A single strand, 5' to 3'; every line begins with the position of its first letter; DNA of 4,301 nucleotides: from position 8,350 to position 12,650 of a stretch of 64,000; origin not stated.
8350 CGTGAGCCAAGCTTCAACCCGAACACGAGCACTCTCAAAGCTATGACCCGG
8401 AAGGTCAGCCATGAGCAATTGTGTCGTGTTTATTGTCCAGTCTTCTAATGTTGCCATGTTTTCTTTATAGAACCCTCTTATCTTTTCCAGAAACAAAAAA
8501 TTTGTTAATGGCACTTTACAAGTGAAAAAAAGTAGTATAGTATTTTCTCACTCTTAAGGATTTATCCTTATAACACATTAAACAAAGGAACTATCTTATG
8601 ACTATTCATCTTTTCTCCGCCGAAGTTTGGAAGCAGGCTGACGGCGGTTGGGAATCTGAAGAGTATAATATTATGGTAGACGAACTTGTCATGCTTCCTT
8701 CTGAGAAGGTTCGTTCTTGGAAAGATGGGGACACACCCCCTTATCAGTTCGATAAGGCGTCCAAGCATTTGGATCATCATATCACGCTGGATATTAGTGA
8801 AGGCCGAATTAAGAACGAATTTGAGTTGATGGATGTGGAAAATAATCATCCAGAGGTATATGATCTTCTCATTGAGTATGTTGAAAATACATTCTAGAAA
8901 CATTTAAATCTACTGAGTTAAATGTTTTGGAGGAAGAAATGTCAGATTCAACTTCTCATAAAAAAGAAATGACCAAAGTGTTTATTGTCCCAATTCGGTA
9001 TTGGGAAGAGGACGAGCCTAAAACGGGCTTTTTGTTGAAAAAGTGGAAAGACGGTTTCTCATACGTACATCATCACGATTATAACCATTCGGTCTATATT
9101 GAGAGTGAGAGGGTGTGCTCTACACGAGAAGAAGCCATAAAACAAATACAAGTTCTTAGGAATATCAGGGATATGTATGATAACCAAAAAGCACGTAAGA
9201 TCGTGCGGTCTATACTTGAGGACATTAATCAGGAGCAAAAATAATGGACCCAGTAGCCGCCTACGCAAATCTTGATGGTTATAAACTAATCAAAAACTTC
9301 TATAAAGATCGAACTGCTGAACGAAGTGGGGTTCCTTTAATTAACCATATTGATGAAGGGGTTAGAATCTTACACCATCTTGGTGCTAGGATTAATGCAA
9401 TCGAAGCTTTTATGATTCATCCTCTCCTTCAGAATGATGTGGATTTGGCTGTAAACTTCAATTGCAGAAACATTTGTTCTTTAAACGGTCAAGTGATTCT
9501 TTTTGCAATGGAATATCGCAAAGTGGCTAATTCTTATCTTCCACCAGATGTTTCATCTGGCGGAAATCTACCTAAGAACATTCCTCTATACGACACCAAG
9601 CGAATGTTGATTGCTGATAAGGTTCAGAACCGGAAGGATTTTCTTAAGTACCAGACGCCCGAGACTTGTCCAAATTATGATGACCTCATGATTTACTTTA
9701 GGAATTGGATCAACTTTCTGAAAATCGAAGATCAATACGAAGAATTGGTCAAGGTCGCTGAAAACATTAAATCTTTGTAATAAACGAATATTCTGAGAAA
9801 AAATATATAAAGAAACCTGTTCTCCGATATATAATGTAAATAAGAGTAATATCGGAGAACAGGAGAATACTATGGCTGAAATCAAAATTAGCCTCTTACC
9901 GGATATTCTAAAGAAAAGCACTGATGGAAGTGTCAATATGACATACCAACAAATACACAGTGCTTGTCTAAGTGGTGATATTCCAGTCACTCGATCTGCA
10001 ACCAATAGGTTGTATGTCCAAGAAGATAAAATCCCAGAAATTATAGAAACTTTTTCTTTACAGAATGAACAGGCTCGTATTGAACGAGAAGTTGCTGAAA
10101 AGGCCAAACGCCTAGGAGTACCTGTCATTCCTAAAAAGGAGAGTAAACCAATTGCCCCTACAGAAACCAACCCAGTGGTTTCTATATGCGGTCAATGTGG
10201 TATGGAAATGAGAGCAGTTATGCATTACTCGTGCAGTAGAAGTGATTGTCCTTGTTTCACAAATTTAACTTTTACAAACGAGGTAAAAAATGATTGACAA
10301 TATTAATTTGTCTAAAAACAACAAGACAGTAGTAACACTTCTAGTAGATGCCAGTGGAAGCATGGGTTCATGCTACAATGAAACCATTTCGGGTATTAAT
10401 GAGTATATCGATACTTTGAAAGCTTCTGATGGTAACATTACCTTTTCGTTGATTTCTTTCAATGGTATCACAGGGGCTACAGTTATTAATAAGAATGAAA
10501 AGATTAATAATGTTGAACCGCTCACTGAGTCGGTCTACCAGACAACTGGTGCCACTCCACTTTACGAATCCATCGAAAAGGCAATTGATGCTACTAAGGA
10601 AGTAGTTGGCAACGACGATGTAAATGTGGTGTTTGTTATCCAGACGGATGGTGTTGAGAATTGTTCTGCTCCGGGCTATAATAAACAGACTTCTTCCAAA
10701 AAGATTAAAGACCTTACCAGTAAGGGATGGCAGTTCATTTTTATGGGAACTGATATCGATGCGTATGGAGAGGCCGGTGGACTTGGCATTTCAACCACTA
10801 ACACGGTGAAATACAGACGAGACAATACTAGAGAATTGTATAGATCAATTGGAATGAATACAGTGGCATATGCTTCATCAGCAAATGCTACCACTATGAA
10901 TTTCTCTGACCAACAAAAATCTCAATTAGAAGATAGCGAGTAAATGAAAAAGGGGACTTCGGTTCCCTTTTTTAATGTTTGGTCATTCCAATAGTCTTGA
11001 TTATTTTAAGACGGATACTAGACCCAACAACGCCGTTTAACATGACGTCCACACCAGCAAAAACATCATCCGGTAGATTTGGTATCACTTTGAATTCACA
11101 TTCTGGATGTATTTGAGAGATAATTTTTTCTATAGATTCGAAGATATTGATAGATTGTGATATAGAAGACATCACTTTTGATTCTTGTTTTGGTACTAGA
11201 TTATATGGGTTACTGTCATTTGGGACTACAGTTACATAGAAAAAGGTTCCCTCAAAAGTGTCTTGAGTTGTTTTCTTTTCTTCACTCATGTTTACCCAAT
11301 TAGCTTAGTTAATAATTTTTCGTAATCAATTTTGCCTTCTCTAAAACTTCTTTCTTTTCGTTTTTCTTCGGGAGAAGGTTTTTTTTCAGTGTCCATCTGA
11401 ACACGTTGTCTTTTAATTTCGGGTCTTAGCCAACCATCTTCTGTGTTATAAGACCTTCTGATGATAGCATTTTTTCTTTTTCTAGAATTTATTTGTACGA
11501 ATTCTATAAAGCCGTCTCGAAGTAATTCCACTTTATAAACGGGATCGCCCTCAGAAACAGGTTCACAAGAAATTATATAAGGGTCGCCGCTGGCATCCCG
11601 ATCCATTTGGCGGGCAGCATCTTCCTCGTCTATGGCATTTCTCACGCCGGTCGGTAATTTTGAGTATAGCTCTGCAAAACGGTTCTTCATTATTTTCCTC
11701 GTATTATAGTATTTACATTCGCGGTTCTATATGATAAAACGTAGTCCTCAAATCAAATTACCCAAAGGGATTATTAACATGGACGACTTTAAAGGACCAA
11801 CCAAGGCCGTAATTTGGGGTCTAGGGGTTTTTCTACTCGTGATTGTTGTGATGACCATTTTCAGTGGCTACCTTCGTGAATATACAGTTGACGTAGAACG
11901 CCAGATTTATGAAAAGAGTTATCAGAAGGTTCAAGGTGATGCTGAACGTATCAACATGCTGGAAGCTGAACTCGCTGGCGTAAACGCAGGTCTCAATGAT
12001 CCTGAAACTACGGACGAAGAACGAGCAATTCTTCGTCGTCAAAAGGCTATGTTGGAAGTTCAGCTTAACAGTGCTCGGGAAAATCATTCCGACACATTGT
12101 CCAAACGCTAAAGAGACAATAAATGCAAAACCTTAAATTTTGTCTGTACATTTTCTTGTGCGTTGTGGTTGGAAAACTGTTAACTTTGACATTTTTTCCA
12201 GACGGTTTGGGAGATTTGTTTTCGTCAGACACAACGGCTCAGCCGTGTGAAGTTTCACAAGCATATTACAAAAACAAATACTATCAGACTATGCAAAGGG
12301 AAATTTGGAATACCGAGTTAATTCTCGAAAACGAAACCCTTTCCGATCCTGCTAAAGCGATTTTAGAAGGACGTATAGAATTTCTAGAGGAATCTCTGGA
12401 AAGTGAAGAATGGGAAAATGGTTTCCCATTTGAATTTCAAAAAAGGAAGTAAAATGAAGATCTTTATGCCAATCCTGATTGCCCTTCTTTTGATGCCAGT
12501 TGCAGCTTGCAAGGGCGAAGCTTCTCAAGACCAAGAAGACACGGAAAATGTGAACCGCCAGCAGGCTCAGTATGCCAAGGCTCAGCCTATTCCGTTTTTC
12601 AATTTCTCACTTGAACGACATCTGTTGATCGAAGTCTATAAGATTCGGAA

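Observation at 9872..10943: Translationally coupled pair of an HTH plus Cys4 zinc-ribbon protein and a vWA protein with complete MIDAS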

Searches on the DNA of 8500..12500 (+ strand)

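Call 5: search_dna_similar(query=window:8500-12500:+, collection=phages, mode=near, max_rows=20)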
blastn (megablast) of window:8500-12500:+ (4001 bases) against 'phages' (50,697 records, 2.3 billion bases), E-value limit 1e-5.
No match.

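Call 97: search_rna_families(source=window, start=9700, end=10000, threshold=evalue, max_evalue=1)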
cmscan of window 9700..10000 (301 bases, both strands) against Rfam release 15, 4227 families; matches with E-value up to 1: 0.
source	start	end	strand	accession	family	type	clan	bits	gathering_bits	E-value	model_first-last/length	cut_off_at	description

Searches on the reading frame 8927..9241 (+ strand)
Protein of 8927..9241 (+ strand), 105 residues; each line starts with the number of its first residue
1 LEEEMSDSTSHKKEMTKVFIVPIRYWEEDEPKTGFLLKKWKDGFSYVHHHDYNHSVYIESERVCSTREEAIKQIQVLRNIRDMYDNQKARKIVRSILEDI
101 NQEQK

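Call 3: search_protein_families(library=pfam, proteins=[window:8927-9241:+], max_evalue=0.1)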
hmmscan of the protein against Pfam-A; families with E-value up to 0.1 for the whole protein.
window:8927-9241:+ (105 aa): 1 family
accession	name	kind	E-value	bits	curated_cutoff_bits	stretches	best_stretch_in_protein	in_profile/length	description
PF20865.2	FAM186A-B_C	-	0.02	15.2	37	1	57-96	57-96/229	FAM186A/B, C-terminal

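Call 4: search_protein_families(library=phrogs, proteins=[window:8927-9241:+], max_evalue=0.01)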
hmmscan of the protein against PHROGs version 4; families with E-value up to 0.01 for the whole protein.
window:8927-9241:+ (105 aa): 0 families

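Call 65: search_protein_families(library=padloc, proteins=[window:8927-9241:+], max_evalue=0.01)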
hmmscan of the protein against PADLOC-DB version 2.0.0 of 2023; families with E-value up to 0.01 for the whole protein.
window:8927-9241:+ (105 aa): 1 family
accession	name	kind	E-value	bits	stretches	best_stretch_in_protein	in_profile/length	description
PDLC01878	CARF3--CARF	-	0.0052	14.4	1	44-104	34-95/268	-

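Call 66: search_protein_families(library=ncbifam, proteins=[window:8927-9241:+], max_evalue=0.01)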
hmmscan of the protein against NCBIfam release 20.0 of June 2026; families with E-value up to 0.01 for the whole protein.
window:8927-9241:+ (105 aa): 0 families
